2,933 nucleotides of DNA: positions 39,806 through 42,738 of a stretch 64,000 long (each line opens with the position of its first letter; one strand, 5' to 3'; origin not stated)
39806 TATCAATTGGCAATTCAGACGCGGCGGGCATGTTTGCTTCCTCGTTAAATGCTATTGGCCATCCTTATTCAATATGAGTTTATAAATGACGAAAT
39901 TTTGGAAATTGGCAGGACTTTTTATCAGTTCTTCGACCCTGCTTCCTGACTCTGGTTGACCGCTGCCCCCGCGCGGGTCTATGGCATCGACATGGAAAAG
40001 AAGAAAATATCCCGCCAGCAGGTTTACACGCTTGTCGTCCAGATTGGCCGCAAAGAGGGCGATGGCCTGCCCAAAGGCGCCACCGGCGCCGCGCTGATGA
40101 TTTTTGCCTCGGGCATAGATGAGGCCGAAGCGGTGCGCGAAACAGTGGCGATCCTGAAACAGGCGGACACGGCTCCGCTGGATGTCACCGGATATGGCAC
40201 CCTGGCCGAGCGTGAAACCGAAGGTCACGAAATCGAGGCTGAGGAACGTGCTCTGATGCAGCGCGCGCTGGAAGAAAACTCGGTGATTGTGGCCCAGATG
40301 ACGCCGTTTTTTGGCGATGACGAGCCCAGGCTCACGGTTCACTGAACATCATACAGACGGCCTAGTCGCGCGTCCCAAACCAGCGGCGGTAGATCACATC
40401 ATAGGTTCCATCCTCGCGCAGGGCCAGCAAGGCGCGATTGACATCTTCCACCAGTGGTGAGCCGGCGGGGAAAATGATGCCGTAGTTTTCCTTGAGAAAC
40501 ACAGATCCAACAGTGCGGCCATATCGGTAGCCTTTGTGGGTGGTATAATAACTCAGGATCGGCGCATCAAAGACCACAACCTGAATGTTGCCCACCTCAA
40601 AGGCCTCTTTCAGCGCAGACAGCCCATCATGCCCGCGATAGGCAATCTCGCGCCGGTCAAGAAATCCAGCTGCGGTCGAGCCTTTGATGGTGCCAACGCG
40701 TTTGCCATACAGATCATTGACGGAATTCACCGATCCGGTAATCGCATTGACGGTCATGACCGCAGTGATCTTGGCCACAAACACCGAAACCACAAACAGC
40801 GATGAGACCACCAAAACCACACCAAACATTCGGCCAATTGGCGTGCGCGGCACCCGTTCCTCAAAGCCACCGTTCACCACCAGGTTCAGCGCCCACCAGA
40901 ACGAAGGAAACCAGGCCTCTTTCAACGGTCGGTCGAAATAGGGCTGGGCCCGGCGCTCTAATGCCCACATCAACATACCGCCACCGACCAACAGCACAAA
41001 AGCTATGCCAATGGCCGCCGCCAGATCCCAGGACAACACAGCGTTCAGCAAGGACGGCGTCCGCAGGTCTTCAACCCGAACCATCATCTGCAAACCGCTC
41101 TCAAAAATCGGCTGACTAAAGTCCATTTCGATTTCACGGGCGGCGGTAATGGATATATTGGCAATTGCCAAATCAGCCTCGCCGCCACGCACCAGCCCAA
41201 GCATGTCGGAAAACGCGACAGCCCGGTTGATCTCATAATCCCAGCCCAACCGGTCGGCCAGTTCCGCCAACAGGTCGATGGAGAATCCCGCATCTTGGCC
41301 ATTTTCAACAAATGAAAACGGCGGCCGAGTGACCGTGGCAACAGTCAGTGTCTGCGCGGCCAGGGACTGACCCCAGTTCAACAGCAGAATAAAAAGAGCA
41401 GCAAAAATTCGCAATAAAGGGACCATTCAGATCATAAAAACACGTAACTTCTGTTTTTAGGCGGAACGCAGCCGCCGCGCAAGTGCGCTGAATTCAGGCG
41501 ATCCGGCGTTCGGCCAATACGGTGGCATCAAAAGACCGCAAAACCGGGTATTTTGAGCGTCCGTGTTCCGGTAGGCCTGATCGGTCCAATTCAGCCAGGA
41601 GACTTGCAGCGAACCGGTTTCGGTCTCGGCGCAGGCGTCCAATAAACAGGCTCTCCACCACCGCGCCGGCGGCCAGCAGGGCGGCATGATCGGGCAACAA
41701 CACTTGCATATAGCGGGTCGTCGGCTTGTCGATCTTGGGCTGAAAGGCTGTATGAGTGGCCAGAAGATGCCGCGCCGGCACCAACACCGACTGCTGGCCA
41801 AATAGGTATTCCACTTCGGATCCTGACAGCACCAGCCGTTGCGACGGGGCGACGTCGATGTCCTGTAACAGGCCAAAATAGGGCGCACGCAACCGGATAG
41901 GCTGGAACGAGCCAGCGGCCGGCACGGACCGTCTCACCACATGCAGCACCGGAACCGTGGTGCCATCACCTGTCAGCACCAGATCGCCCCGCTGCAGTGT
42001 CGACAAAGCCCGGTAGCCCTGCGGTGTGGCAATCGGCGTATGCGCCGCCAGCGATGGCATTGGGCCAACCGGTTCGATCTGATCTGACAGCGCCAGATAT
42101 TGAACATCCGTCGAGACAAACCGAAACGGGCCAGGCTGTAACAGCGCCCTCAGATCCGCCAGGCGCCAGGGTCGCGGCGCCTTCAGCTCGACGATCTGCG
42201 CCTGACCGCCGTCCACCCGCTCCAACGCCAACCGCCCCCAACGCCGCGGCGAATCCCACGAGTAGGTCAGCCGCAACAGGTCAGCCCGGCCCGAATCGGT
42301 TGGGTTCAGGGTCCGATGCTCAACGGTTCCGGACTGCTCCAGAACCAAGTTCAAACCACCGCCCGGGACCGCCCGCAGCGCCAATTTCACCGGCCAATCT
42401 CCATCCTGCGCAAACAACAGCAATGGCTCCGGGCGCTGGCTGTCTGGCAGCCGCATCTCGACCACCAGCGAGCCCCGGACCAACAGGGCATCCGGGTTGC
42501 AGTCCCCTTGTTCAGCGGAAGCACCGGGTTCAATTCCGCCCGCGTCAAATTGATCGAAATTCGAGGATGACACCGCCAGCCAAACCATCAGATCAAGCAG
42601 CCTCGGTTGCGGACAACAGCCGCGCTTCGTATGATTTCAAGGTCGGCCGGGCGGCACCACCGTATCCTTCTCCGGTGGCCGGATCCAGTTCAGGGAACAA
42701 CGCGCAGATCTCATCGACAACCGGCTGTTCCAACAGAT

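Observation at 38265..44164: Two diverged 523-aa proteins in which a Hint (Hedgehog/intein) domain fills the C-terminal anchor slot of a choice-of-anchor-L-like surface head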

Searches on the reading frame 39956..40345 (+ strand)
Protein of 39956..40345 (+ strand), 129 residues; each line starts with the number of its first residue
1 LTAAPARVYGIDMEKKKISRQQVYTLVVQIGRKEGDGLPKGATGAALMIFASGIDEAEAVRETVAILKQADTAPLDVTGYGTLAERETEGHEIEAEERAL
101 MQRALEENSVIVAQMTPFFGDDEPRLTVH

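Call 3: search_protein_families(library=pfam, proteins=[window:39956-40345:+], max_evalue=0.1)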
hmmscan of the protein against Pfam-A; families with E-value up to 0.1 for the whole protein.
window:39956-40345:+ (129 aa): 0 families

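Call 56: search_protein_families(library=ncbifam, proteins=[window:39956-40345:+], max_evalue=0.1)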
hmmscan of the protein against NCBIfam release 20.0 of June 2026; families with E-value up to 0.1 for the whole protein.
window:39956-40345:+ (129 aa): 0 families

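Call 63: search_protein_families(library=phrogs, proteins=[window:39956-40345:+], max_evalue=0.01)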
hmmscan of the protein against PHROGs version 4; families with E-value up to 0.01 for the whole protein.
window:39956-40345:+ (129 aa): 0 families

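Call 64: search_protein_families(library=padloc, proteins=[window:39956-40345:+], max_evalue=0.01)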
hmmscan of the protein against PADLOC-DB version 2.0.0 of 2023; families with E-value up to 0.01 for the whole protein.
window:39956-40345:+ (129 aa): 0 families

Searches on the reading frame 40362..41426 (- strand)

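Call 3: search_protein_families(library=pfam, proteins=[window:40362-41426:-], max_evalue=0.1)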
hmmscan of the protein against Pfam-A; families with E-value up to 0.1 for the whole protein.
window:40362-41426:- (354 aa): 6 families
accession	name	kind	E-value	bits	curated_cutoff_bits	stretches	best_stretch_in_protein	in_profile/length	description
PF00497.25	SBP_bac_3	-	1.9e-29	102.5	26.4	1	27-351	1-131/132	Bacterial extracellular solute-binding proteins, family 3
PF10613.14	Lig_chan-Glu_bd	-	8.9e-12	45.6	30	1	26-119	2-114/115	Ligated ion channel L-glutamate- and glycine-binding site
PF00060.32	Lig_chan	-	3.3e-11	43.6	30.8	1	143-241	9-111/146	Ligand-gated ion channel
PF07885.22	Ion_trans_2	-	9e-05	22.7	22.5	1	169-225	22-78/79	Ion channel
PF00520.37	Ion_trans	-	0.0045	16.7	25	1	142-221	146-230/241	Ion transport protein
PF13744.12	HTH_37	-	0.005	17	27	1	17-66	31-77/80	Helix-turn-helix domain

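Call 56: search_protein_families(library=ncbifam, proteins=[window:40362-41426:-], max_evalue=0.1)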
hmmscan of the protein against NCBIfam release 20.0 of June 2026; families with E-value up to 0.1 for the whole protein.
window:40362-41426:- (354 aa): 14 families
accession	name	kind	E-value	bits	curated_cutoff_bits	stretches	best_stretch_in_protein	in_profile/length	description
NF007029.0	PRK09495.1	equivalog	1.1e-36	126.9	303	2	224-352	114-245/248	glutamine ABC transporter substrate-binding protein GlnH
TIGR01096.1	3A0103s03R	subfamily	5.7e-22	78.4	256.35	2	23-120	20-120/250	lysine/arginine/ornithine ABC transporter substrate-binding protein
NF008426.0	PRK11260.1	equivalog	5e-19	68.6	312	2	32-120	49-137/266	cystine ABC transporter substrate-binding protein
NF041764.1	ArtI_Ecoli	equivalog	1.5e-11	44.2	522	2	229-350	114-241/243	arginine ABC transporter substrate-binding protein ArtI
NF011583.0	PRK15007.1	subfamily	9.9e-11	41.4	358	2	230-350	115-241/243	arginine ABC transporter substrate-binding protein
NF041765.1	ArtJ_Ecoli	equivalog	1.2e-09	38.2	510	2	226-351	111-242/243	arginine ABC transporter substrate-binding protein ArtJ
NF052427.1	StpK7MSMEG_1200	equivalog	1.2e-09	37.2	900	2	41-117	380-454/601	serine/threonine protein kinase StpK7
NF008112.0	PRK10859.1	equivalog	6.2e-09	34.8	354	1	23-124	41-142/483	membrane-bound lytic murein transglycosylase MltF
NF011586.0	PRK15010.1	equivalog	1.8e-06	27.7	440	1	26-110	27-112/260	lysine/arginine/ornithine ABC transporter substrate-binding protein ArgT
TIGR04262.1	orph_peri_GRRM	subfamily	2.1e-05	23.9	190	1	36-127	13-109/257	extracellular substrate binding-like orphan protein GrrP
NF011965.0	PRK15437.1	equivalog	5.5e-05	22.9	459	0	234-350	126-253/260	histidine ABC transporter substrate-binding protein HisJ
TIGR02995.1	ectoine_ehuB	equivalog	0.0006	19.1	190.9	1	28-116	36-125/275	ectoine/hydroxyectoine ABC transporter substrate-binding protein EhuB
NF040944.1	MYPE2350_fam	equivalog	0.012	16.2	50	1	186-240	41-96/128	MYPE2350 family membrane protein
NF008885.0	PRK11917.1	equivalog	0.09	12.3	373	0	43-120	59-138/259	bifunctional adhesin/ABC transporter aspartate/glutamate-binding protein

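Call 64: search_protein_families(library=padloc, proteins=[window:40362-41426:-], max_evalue=0.01)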
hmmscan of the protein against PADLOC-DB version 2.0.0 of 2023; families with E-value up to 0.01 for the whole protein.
window:40362-41426:- (354 aa): 0 families

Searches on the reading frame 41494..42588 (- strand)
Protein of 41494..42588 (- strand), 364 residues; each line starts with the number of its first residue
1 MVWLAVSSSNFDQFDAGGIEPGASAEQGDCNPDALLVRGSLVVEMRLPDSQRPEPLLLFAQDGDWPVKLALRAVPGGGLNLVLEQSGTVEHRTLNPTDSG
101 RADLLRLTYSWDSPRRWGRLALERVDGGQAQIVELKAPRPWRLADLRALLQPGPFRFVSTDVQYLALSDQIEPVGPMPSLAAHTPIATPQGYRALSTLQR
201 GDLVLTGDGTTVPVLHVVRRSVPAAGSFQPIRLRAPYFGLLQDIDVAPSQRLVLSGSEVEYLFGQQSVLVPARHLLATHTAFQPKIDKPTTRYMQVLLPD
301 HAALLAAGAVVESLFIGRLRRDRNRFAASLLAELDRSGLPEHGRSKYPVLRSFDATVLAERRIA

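Call 3: search_protein_families(library=pfam, proteins=[window:41494-42588:-], max_evalue=0.1)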
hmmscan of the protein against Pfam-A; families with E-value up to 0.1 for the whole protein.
window:41494-42588:- (364 aa): 1 family
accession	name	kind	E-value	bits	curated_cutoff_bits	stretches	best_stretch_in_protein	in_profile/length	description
PF13403.11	Hint_2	-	1e-31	110.7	28.4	1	178-317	1-146/147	Hint domain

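Call 4: search_protein_families(library=ncbifam, proteins=[window:41494-42588:-], max_evalue=0.1)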
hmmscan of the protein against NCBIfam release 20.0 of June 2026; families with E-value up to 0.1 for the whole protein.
window:41494-42588:- (364 aa): 0 families

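Call 41: find_homologous_proteins(query=window:41494-42588:-, max_evalue=0.00001)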
Query window:41494-42588:- (364 aa): 707 proteins with E <= 0.00001 among 8000 candidates; the best 120 are listed.
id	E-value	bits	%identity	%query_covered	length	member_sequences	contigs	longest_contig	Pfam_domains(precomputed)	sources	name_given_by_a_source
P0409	3.4e-237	804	100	100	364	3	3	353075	PF13403.12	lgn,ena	-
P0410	1.7e-199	680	85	100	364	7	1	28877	PF13403.12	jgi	jgi:hypothetical protein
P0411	2.2e-189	647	81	100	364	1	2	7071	PF13403.12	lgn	-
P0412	4.2e-189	646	81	100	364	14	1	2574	PF13403.12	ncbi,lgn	-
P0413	6.0e-188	643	80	100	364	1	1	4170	PF13403.12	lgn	-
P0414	1.4e-183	628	87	89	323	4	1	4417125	PF13403.12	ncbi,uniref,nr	ncbi:hypothetical protein EBB79_21195 [Parasedimentitalea marina]|uniref:Hedgehog/Intein (Hint) doma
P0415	9.6e-183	625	78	100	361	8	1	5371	PF13403.12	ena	-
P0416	2.3e-182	624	77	100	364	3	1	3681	PF13403.12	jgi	-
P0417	3.6e-177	607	76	100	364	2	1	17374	PF13403.12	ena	-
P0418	1.2e-165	569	71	100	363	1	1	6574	PF13403.12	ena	-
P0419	6.3e-133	462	60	100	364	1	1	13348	PF13403.12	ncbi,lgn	-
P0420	7.6e-133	461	63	100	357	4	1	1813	PF13403.12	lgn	-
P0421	1.5e-132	460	64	95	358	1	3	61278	PF13403.12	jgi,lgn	jgi:hypothetical protein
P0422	6.3e-132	458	64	100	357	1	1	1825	PF13403.12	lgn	-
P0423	8.3e-132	458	63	100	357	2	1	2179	PF13403.12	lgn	-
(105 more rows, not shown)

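Call 52: predict_structure(alignment_id=A3)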
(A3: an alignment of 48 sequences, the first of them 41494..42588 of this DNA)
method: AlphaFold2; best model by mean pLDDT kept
length: 364 residues; sequences in the alignment: 48
mean_pLDDT: 91.5   pTM: 0.89
mean pLDDT of the five models: 91.5, 90.9, 90.8, 90.2, 90.1
residues with pLDDT >= 90: 278; 70-90: 73; 50-70: 12; < 50: 1
segments of 3 or more residues with pLDDT < 50: none
pLDDT, mean of each block of 10 residues (from residue 1): 90 90 64 92 93 94 90 90 88 74 87 96 84 92 94 93 96 94 98 98 96 97 95 95 97 94 95 93 93 96 96 93 92 91 87 91 82
secondary structure, 60 per line:
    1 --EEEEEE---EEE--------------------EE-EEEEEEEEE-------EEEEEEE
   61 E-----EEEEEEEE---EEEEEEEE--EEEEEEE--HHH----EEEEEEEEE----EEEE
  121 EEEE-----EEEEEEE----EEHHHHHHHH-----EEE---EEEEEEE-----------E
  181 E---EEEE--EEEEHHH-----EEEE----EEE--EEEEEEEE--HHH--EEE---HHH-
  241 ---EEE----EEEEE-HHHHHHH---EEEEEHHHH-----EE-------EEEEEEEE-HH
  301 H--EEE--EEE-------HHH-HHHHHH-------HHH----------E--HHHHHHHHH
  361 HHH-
elements in order: E3-8 E12-14 E38-46 E54-61 E67-74 E78-85 E88-94 E104-112 E117-124 E130-136 H143-150 E156-158 E162-168 E185-188 E191-194 E203-206 E211-213 E216-223 E231-233 E244-246 E251-255 H257-263 E267-271 H272-275 E290-297 E304-306 E309-311 H323-328 H352-363

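Call 57: fold_search(model_id=the predicted structure, library=pdb)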
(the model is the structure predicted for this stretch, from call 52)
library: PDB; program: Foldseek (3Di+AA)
matches with E <= 10: 1278; with E <= 0.001: 99
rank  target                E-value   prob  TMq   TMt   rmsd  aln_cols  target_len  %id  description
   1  6tmm_BBB              2.5e-05  1.00  0.27  0.59   4.1       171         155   12  BIL2 domain from T.thermophila BUBL1 locus (C1A-N143A) (released 2020-12-16)
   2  3poy_A                4.1e-05  0.96  0.20  0.08  19.2       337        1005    9  Crystal Structure of the alpha-Neurexin-1 ectodomain, LNS 2-6 (released 2011-06-08)
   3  8i5a_B                4.6e-05  0.96  0.20  0.12  20.5       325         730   10  N-acetyl-(R)-beta-phenylalanine acylase, 2.75 angstrom resolution (released 2023-03-15)
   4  9qc8_B                4.8e-05  1.00  0.28  0.09  14.9       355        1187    6  BoNT-NTNH-HA70 complex from Clostridium botulinum Serotype B1 (released 2025-09-10)
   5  6cw1_A                4.8e-05  0.97  0.21  0.20  20.8       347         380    8  Crystal structure of Neurexin-1 alpha ectodomain fragment, L2-L3 (released 2018-09-19)
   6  6rix_B                5.1e-05  1.00  0.24  0.60   6.4       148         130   18  Crystal structure of MchDnaB-1 intein (released 2020-05-13)
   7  8i5a_A                5.1e-05  0.96  0.20  0.11  20.9       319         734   12  N-acetyl-(R)-beta-phenylalanine acylase, 2.75 angstrom resolution (released 2023-03-15)
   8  6pnq_A                6.7e-05  1.00  0.21  0.35  11.8       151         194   13  Crystal structure of the SS2A splice insert-containing neurexin-1 LNS2 domain in complex with neurexophilin-1 (released 2019-10-09)
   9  4ra0_B                6.7e-05  0.96  0.20  0.20  20.8       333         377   13  An engineered Axl 'decoy receptor' effectively silences the Gas6-Axl signaling axis (released 2014-09-24)
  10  6er3_A                7.4e-05  1.00  0.22  0.40  10.3       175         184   16  Ruminococcus gnavus IT-sialidase CBM40 bound to alpha2,3 sialyllactose (released 2018-05-02)
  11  5ik7_A                7.4e-05  0.99  0.22  0.21  20.2       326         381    8  Laminin A2LG45 I-form, Apo. (released 2016-08-10)
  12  3r05_A                7.8e-05  0.96  0.21  0.09  18.8       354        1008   10  Structure of neurexin 1 alpha (domains LNS1-LNS6), with splice insert SS3 (released 2011-06-15)
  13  6riy_B                8.3e-05  1.00  0.27  0.68   3.5       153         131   17  Crystal structure of MchDnaB-1 intein (N145AA) (released 2020-05-13)
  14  8huy_A                8.3e-05  0.96  0.20  0.11  21.3       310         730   12  N-acetyl-(R)-beta-phenylalanine acylase (released 2023-03-15)
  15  6er3_B                1.0e-04  1.00  0.22  0.40  10.6       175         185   15  Ruminococcus gnavus IT-sialidase CBM40 bound to alpha2,3 sialyllactose (released 2018-05-02)
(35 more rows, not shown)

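Call 63: search_protein_families(library=phrogs, proteins=[window:41494-42588:-], max_evalue=0.01)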
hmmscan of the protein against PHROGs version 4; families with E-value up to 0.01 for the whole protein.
window:41494-42588:- (364 aa): 0 families

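Call 64: search_protein_families(library=padloc, proteins=[window:41494-42588:-], max_evalue=0.01)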
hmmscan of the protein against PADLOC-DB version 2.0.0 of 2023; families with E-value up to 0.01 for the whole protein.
window:41494-42588:- (364 aa): 0 families

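Call 67: search_solved_structures(query=A3, max_evalue=0.1)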
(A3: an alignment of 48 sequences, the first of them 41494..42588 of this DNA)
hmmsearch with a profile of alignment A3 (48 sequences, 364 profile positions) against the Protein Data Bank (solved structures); distinct sequences matched with E-value up to 0.1: 2.
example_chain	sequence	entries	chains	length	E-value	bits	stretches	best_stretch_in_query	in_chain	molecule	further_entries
6riz_A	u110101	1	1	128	0.0018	20.5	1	180-211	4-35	gp41-1 intein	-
6qaz_A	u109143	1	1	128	0.0019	20.4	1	180-211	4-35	cyanophage-like gp41-1 intein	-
